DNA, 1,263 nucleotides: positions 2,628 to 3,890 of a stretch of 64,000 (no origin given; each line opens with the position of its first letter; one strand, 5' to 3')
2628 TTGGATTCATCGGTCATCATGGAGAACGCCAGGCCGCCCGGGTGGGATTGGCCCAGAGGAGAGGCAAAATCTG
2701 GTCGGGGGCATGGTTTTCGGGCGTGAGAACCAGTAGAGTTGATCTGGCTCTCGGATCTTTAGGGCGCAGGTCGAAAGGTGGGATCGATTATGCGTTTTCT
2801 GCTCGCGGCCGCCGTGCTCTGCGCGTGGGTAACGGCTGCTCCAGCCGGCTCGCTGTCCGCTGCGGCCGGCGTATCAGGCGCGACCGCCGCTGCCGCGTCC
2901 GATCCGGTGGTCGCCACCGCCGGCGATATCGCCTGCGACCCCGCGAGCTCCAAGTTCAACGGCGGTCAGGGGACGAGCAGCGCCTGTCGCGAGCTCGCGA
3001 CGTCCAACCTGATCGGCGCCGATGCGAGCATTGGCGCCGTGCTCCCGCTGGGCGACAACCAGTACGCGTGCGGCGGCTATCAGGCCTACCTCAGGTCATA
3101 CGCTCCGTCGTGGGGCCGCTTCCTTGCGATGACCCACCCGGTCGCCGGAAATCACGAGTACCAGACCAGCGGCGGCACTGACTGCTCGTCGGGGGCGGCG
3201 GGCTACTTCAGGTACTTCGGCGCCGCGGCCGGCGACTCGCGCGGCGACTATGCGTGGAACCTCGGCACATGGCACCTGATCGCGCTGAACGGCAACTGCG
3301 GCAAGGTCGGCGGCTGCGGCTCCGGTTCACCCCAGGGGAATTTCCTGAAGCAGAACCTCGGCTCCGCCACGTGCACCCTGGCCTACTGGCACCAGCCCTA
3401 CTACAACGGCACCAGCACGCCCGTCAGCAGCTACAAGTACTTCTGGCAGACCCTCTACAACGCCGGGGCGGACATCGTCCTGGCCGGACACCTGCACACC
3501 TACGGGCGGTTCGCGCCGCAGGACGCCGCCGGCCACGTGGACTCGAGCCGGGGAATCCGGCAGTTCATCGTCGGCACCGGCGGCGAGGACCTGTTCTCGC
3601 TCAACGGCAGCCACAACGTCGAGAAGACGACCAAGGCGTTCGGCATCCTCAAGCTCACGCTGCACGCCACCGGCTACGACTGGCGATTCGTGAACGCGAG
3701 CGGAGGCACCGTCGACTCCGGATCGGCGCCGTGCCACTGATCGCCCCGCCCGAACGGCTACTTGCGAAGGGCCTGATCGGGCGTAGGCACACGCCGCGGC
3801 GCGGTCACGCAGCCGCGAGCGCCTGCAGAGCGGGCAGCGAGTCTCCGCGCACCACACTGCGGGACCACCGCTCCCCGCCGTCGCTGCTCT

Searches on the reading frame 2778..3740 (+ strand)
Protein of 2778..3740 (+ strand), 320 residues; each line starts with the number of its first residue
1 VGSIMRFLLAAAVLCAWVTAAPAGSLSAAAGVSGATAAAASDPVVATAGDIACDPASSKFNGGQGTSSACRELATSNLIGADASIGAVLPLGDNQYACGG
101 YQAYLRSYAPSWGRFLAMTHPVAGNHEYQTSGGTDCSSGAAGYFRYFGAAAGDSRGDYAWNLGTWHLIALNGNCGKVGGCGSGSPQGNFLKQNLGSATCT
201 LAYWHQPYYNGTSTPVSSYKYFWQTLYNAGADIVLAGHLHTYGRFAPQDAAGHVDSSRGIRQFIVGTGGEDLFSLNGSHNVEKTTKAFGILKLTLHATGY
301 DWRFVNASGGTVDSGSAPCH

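Call 4: search_protein_families(library=pfam, proteins=[window:2778-3740:+], max_evalue=0.01)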
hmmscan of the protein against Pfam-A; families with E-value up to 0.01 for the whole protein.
window:2778-3740:+ (320 aa): 1 family
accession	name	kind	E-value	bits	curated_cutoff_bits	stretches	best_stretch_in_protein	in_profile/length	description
PF00149.33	Metallophos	-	2.6e-05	25.2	21.5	1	88-242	34-191/191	Calcineurin-like phosphoesterase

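Call 8: search_protein_families(library=ncbifam, proteins=[window:2778-3740:+], max_evalue=0.01)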
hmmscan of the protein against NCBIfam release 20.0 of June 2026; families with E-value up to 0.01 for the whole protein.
window:2778-3740:+ (320 aa): 0 families
